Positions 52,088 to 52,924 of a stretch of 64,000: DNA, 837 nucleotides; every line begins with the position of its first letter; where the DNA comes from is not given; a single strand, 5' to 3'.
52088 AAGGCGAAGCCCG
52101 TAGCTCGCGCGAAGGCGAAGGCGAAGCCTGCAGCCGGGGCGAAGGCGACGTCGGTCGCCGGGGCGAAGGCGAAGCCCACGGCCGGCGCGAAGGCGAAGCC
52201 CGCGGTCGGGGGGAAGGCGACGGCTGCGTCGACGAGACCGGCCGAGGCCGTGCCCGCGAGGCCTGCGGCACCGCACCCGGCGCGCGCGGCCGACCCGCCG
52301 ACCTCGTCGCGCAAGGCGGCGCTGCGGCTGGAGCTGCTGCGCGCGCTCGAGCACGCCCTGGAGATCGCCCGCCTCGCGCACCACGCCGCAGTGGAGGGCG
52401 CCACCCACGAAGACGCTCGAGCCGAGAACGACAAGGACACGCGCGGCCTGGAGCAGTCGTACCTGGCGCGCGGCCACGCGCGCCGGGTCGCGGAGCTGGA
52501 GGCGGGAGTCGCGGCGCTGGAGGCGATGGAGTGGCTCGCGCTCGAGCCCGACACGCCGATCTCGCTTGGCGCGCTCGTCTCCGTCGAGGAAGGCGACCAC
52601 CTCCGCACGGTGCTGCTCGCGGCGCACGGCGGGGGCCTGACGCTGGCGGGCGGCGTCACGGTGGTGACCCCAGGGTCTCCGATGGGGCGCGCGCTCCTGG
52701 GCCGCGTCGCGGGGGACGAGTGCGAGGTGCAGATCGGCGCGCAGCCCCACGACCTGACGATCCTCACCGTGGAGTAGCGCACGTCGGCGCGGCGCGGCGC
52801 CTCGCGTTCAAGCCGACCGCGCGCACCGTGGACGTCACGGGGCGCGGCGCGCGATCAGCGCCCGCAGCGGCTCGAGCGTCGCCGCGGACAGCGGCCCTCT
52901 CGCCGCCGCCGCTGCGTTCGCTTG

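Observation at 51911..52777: GreA-like factor with a histone-H1-like AKP repeat tail, encoded by tandem 54-bp repeats, divergent from polB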

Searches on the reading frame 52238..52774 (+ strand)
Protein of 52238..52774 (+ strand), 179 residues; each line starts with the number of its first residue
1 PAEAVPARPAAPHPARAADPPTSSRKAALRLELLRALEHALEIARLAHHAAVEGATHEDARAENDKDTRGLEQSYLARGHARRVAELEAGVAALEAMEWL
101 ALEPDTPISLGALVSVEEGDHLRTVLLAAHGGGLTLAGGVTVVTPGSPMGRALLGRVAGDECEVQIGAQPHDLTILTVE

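Call 7: find_homologous_proteins(query=window:52238-52774:+)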
Query seq(179 aa) (179 aa): 1076 proteins with E <= 0.001 among 5354 candidates; the best 120 are listed.
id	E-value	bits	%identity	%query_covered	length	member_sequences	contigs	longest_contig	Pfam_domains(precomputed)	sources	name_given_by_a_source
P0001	2.3e-103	362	99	98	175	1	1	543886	PF01272.26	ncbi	ncbi:MAG: GreA/GreB family elongation factor [Kofleriaceae bacterium]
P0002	1.3e-51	193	64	89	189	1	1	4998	PF01272.26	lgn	-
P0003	1.3e-50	190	63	89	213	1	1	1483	PF01272.26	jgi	jgi:transcription elongation GreA/GreB family factor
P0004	3.7e-49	185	63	88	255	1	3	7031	PF01272.26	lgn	-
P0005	5.3e-47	178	59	91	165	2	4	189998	PF01272.26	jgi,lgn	-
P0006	6.9e-46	175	59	71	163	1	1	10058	PF01272.26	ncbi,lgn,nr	ncbi:MAG: GreA/GreB family elongation factor [Myxococcota bacterium]|nr:GreA/GreB family elongation 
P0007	3.0e-45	173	59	71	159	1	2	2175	PF01272.26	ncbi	-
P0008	3.2e-45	173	59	85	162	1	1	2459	PF01272.26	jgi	jgi:transcription elongation GreA/GreB family factor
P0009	4.2e-45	172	62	85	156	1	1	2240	PF01272.26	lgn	-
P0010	4.3e-45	172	63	84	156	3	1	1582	PF01272.26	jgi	jgi:transcription elongation GreA/GreB family factor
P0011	7.0e-45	171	61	85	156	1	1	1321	PF01272.26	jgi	jgi:transcription elongation GreA/GreB family factor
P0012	8.0e-45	171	61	89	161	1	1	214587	PF01272.26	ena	-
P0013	9.9e-45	171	61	88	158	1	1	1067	PF01272.26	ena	-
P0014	1.2e-44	171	59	89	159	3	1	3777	PF01272.26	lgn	-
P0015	2.5e-44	170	62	86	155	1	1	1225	PF01272.26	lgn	-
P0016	2.7e-44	170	61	72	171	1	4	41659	PF01272.26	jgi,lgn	jgi:transcription elongation GreA/GreB family factor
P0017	3.3e-44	169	57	72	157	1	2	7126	PF01272.26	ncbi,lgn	-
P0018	3.3e-44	169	61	85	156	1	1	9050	PF01272.26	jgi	jgi:transcription elongation GreA/GreB family factor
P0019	5.1e-44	169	61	85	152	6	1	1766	PF01272.26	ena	-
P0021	7.2e-44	168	59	86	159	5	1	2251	PF01272.26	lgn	-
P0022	8.3e-44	168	61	89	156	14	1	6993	PF01272.26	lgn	-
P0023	8.3e-44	168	62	87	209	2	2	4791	PF01272.26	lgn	-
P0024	1.0e-43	168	60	87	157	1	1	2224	PF01272.26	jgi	jgi:transcription elongation GreA/GreB family factor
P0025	1.4e-43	167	61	86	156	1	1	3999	PF01272.26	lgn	-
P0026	1.7e-43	167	59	85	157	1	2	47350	PF01272.26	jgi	jgi:transcription elongation GreA/GreB family factor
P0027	1.7e-43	167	60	75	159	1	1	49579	PF01272.26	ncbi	-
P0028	1.7e-43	167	63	78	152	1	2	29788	PF01272.26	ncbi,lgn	-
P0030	2.3e-43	167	57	97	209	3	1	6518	PF01272.26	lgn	-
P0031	3.4e-43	166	56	79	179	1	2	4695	PF01272.26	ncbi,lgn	-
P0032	3.8e-43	166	59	85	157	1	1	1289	PF01272.26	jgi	jgi:transcription elongation GreA/GreB family factor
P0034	4.7e-43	165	58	87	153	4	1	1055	PF01272.26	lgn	-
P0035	4.9e-43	165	56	86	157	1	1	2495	PF01272.26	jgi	jgi:transcription elongation GreA/GreB family factor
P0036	5.7e-43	165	59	85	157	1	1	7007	PF01272.26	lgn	-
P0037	5.9e-43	165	59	85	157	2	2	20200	PF01272.26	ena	-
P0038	6.2e-43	165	59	86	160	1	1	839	PF01272.26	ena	-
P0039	7.5e-43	165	57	87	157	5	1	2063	PF01272.26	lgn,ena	-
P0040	7.8e-43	165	57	87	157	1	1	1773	PF01272.26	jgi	jgi:transcription elongation GreA/GreB family factor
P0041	8.9e-43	165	58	86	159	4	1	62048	PF01272.26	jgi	-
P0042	9.0e-43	165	64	73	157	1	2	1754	PF01272.26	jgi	-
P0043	9.7e-43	164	56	88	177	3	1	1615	PF01272.26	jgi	jgi:transcription elongation GreA/GreB family factor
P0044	1.0e-42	164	54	92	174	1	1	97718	PF01272.26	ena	-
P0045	1.0e-42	164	58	88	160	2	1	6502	PF01272.26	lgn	-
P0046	1.0e-42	164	60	70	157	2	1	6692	PF01272.26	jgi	jgi:transcription elongation GreA/GreB family factor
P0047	1.1e-42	164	60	75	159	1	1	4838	PF01272.26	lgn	-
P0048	1.1e-42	164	58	85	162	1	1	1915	PF01272.26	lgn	-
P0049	1.2e-42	164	60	86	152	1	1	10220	PF01272.26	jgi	jgi:transcription elongation GreA/GreB family factor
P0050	1.2e-42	164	59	84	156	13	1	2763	PF01272.26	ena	-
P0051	1.3e-42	164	59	85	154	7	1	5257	PF01272.26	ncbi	-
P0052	1.3e-42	164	61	86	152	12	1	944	PF01272.26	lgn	-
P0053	1.3e-42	164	60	86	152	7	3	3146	PF01272.26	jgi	jgi:transcription elongation GreA/GreB family factor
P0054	1.3e-42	164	59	85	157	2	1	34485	PF01272.26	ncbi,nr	ncbi:MAG TPA: GreA/GreB family elongation factor [Kofleriaceae bacterium]|nr:GreA/GreB family elonga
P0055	1.6e-42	164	60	88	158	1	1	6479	PF01272.26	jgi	jgi:transcription elongation GreA/GreB family factor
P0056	1.6e-42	164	57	86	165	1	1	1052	PF01272.26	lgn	-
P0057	1.9e-42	164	61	85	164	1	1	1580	PF01272.26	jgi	jgi:transcription elongation GreA/GreB family factor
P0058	1.9e-42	164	60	79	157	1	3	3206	PF01272.26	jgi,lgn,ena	-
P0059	1.9e-42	163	59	87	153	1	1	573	PF01272.26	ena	-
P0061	2.1e-42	163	59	85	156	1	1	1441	PF01272.26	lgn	-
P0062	2.2e-42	163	57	88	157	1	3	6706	PF01272.26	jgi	jgi:transcription elongation GreA/GreB family factor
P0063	2.3e-42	163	59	87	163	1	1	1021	PF01272.26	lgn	-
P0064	2.4e-42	163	57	87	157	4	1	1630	PF01272.26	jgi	jgi:transcription elongation GreA/GreB family factor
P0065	2.6e-42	163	60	72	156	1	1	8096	PF01272.26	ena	-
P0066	2.6e-42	163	58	86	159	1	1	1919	PF01272.26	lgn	-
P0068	3.2e-42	163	59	85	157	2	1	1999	PF01272.26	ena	-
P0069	3.3e-42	163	55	92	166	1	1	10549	PF01272.26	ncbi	-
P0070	3.3e-42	163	57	88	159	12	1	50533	PF01272.26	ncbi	-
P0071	3.4e-42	163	58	85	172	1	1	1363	PF01272.26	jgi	jgi:transcription elongation GreA/GreB family factor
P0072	3.6e-42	163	63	71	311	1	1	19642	PF01272.26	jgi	jgi:transcription elongation GreA/GreB family factor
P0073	3.7e-42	163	59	88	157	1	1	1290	PF01272.26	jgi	jgi:transcription elongation GreA/GreB family factor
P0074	3.7e-42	163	61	85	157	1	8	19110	PF01272.26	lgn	-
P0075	3.9e-42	163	56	69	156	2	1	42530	PF01272.26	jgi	-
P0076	4.5e-42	162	58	73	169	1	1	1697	PF01272.26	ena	-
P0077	5.2e-42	162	57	75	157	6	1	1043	PF01272.26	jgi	jgi:transcription elongation GreA/GreB family factor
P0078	5.4e-42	162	56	85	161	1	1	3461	PF01272.26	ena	-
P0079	5.7e-42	162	57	71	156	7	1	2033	PF01272.26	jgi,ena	-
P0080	6.1e-42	162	58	84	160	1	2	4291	PF01272.26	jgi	jgi:transcription elongation GreA/GreB family factor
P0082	6.5e-42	162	59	72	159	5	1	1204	PF01272.26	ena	-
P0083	6.6e-42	162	61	72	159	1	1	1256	PF01272.26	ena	-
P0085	7.6e-42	162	59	72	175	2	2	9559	PF01272.26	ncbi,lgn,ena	-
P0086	8.0e-42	161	58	88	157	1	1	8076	PF01272.26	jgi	jgi:transcription elongation GreA/GreB family factor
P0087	8.3e-42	161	58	87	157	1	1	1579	PF01272.26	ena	-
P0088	8.7e-42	161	59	72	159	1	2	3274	PF01272.26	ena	-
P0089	9.1e-42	161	59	72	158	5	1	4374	PF01272.26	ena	-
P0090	9.2e-42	161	57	85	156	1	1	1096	PF01272.26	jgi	jgi:transcription elongation GreA/GreB family factor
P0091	9.2e-42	161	55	91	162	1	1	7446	PF01272.26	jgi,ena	-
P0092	9.3e-42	161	56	88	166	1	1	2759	PF01272.26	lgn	-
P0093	1.0e-41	161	61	85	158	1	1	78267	PF01272.26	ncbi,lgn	-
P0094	1.0e-41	161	59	86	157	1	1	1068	PF01272.26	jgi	jgi:transcription elongation GreA/GreB family factor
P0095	1.1e-41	161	58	85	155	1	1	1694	PF01272.26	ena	-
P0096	1.1e-41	161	59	87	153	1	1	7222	PF01272.26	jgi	-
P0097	1.1e-41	161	59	86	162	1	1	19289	PF01272.26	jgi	jgi:transcription elongation GreA/GreB family factor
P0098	1.2e-41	161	56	88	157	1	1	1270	PF01272.26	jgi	jgi:transcription elongation GreA/GreB family factor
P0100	1.3e-41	161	55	70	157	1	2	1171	PF01272.26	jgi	jgi:transcription elongation GreA/GreB family factor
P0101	1.3e-41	161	61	86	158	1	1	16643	PF01272.26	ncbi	-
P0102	1.4e-41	161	56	86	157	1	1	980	PF01272.26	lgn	-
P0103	1.4e-41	161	56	70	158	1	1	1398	PF01272.26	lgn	-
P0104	1.5e-41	161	59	86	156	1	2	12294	PF01272.26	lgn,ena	-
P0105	1.7e-41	160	58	88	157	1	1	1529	PF01272.26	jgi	jgi:transcription elongation GreA/GreB family factor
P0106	1.7e-41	160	58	86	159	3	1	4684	PF01272.26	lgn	-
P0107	1.7e-41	160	55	88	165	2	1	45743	PF01272.26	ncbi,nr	ncbi:MAG: GreA/GreB family elongation factor [Deltaproteobacteria bacterium]|nr:GreA/GreB family elo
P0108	1.7e-41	160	61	71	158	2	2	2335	PF01272.26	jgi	jgi:transcription elongation GreA/GreB family factor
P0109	1.8e-41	160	61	67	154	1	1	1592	PF01272.26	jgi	-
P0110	1.9e-41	160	59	71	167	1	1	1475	PF01272.26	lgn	-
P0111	1.9e-41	160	58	85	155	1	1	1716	PF01272.26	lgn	-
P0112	2.0e-41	160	58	85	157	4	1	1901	PF01272.26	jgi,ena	-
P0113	2.1e-41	160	54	75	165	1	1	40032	PF01272.26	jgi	jgi:transcription elongation GreA/GreB family factor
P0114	2.1e-41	160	59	85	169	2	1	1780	PF01272.26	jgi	jgi:transcription elongation GreA/GreB family factor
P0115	2.3e-41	160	58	92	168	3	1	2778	PF01272.26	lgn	-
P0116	2.5e-41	160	57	80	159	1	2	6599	PF01272.26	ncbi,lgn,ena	-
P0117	3.0e-41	160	59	84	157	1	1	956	PF01272.26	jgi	jgi:transcription elongation GreA/GreB family factor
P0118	3.1e-41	160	55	87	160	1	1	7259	PF01272.26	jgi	jgi:transcription elongation GreA/GreB family factor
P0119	3.1e-41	160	58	85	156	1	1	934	PF01272.26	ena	-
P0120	3.1e-41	160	56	88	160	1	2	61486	PF01272.26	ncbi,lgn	-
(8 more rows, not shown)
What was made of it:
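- On GreA/GreB family (Pfam PF01272 + PF03449): Most homologues carry a precomputed PF01272 hit (call 7).
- NCBI's pipeline chose the short form (call 7).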

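Call 12: find_encoding_contigs(protein=P0001, flank=6000, max_places=3)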
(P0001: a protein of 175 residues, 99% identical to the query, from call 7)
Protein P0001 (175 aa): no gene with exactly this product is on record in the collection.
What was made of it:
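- Tried and rejected: Not on record (call 12).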

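Call 13: find_encoding_contigs(protein=P0072, flank=6000, max_places=3)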
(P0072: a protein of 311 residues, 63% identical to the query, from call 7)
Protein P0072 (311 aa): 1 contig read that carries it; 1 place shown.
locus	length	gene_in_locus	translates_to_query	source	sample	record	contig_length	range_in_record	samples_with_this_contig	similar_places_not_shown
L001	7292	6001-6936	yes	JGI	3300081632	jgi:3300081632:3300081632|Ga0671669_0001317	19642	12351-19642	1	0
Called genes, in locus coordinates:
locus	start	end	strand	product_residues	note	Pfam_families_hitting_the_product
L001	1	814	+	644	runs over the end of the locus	PF00691:OmpA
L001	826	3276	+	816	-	PF07715:Plug, PF00593:TonB_dep_Rec_b-barrel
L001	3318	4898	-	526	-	PF00136:DNA_pol_B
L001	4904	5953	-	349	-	PF13482:RNase_H_2 (weak), PF03104:DNA_pol_B_exo1 (weak)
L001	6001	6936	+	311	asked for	PF01272:GreA_GreB (weak)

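Call 14: find_encoding_contigs(protein=P0004, flank=6000, max_places=3)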
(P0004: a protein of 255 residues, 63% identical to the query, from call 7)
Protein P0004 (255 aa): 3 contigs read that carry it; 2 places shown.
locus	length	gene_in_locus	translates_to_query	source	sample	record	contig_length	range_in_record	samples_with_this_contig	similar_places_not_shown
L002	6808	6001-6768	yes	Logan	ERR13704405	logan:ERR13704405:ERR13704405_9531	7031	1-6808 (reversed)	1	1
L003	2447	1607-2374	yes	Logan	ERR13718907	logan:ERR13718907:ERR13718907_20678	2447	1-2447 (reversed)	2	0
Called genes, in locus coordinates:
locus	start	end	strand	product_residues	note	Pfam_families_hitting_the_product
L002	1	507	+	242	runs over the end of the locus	?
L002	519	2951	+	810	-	PF07715:Plug, PF00593:TonB_dep_Rec_b-barrel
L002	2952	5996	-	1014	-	-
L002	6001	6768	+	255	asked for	PF01272:GreA_GreB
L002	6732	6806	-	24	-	?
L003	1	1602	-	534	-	?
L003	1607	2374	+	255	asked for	PF01272:GreA_GreB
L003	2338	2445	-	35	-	?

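Call 32: search_solved_structures(query=A2, max_evalue=1, show_alignments=4)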
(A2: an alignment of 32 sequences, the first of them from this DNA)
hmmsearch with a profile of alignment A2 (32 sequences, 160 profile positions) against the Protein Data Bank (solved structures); distinct sequences matched with E-value up to 1: 11.
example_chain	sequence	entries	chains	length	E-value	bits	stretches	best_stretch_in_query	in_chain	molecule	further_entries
1grj_A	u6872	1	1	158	3.3e-06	30.3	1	31-160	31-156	GREA PROTEIN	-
2etn_A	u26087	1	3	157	1e-05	28.7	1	16-159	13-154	anti-cleavage anti-GreA transcription factor Gfh1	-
2f23_A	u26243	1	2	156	1.7e-05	28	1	18-159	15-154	Anti-cleavage anti-greA transcription factor gfh1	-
2eul_A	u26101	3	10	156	2.4e-05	27.5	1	18-159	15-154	anti-cleavage anti-GreA transcription factor Gfh1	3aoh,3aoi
4wqt_X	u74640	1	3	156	0.00018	24.7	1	84-159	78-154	RNA cleavage stimulating factor (GreA/Gfh1 chimeric protein Gre-C1)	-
2d4x_A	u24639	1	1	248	0.017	18.2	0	20-98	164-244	Flagellar hook-associated protein 3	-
9go6_L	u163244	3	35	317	0.023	17.8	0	20-100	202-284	Flagellar hook-associated protein | Flagellar hook-associated protein 3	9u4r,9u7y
2p4v_A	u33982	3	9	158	0.024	17.7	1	63-159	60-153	Transcription elongation factor greB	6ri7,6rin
4y6c_A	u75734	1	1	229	0.028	17.5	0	52-84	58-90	ANSERINA PUTATIVE KINESIN LIGHT chain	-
9m68_F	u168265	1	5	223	0.045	16.9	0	4-52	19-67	Flagellar hook-associated protein 3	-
5kay_A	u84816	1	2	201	0.075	16.1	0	4-52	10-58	Spelter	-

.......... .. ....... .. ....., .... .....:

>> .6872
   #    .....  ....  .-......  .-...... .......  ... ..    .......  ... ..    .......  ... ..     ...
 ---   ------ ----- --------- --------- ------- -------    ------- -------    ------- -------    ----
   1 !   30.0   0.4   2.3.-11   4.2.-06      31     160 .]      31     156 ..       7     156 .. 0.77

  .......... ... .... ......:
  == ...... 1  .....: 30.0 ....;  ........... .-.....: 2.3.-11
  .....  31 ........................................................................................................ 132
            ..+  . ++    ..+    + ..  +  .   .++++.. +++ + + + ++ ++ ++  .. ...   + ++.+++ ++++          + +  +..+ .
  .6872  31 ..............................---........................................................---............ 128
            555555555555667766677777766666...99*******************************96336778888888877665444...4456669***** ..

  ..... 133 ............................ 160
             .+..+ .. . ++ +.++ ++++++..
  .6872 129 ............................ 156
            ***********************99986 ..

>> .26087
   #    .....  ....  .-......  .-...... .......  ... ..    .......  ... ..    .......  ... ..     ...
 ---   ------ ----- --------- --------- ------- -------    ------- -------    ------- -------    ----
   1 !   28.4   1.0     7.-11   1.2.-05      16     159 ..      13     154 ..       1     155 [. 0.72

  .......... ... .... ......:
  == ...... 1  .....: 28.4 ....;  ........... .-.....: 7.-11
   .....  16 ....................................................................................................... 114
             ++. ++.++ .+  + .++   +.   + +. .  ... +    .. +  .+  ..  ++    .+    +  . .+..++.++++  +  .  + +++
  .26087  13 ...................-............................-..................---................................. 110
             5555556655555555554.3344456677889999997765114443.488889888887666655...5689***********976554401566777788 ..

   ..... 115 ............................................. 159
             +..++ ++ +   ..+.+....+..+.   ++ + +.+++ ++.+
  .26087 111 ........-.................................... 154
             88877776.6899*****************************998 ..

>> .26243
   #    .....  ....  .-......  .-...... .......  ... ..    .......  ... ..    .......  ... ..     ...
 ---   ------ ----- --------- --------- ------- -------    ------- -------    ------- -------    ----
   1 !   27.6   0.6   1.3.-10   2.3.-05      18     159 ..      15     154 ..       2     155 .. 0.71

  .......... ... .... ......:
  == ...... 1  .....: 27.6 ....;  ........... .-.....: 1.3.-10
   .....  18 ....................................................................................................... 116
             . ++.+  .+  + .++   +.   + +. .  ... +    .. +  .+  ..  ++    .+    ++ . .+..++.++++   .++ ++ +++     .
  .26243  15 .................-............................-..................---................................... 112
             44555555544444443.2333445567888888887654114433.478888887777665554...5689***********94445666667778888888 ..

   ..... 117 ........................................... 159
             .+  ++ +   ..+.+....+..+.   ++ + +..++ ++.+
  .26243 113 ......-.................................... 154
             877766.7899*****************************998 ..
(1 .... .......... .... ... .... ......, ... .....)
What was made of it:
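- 52394..52474 (+): Family signature at and after the coiled-coil tip: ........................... (residues 146-172). E156/N157 align with GreA E44/N45 and Ala153 with GreA D41. Alignment to 1grj (call 32).
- On GreA/GreB family (Pfam PF01272 + PF03449): Profile against GreA 1grj gives E 3.3e-6 (call 32). The core is colinear with 1grj (call 32).
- The family profile hits 1grj at E 3.3e-6 and Gfh1 at 1e-5 (call 32). The tail emerges next to the N-terminal end of the coiled coil, at the channel mouth (inferred from colinearity with GreA, call 32).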

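Call 36: find_encoding_contigs(protein=P0023, flank=5000, max_places=2)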
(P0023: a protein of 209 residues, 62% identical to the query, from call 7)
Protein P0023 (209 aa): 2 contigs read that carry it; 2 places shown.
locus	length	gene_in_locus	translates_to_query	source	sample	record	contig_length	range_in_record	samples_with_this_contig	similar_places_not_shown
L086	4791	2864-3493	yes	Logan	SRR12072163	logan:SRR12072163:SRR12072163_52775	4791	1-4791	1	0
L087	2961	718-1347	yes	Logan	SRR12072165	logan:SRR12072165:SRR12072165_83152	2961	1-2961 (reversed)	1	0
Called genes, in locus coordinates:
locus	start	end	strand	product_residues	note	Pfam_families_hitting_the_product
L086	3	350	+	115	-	?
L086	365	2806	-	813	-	PF13482:RNase_H_2 (faint), PF03104:DNA_pol_B_exo1, PF00136:DNA_pol_B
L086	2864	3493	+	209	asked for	PF01272:GreA_GreB (weak)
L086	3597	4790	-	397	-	?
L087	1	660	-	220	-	?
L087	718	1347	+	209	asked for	PF01272:GreA_GreB (weak)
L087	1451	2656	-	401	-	PF00248:Aldo_ket_red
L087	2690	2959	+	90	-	?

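Call 37: find_encoding_contigs(protein=P0002, flank=5000, max_places=2)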
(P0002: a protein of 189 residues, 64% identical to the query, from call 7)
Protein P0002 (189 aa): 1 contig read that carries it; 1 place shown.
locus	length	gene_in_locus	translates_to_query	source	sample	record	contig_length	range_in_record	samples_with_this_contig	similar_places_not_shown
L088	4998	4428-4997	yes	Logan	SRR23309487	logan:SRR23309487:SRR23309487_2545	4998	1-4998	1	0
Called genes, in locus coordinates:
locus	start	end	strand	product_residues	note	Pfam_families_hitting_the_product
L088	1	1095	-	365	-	?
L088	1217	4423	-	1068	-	PF03104:DNA_pol_B_exo1 (weak), PF13482:RNase_H_2 (weak), PF00136:DNA_pol_B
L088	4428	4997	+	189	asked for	PF01272:GreA_GreB (weak)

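Call 39: search_protein_representatives(alignment_id=A2)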
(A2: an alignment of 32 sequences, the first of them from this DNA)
Query: 32 sequences, 160 profile positions. Proteins with E-value up to 0.001 (for the whole library): 3040; up to 1e-10: 1651; up to 1e-30: 274. The best 150 are listed.
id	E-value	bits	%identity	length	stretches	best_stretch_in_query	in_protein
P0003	9.4e-65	233.6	-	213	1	5-160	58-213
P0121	1.6e-62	226.4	-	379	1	1-159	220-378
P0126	8.4e-61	220.8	-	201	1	3-159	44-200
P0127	6.7e-59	214.6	-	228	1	5-159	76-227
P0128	1.2e-58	213.8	-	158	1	4-159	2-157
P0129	3.4e-57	209.1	-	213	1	6-159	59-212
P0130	1.1e-56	207.4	-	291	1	2-159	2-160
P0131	1.6e-54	200.4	-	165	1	3-159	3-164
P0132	5.5e-52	192.1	-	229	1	4-159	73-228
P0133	5.6e-52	192.1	-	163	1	5-159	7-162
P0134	1.0e-51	191.3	-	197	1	6-159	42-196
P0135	1.1e-50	187.9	-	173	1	5-159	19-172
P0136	2.4e-50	186.8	-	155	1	37-159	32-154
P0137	1.5e-49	184.3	-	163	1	4-160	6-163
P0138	2.5e-49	183.5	-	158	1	5-159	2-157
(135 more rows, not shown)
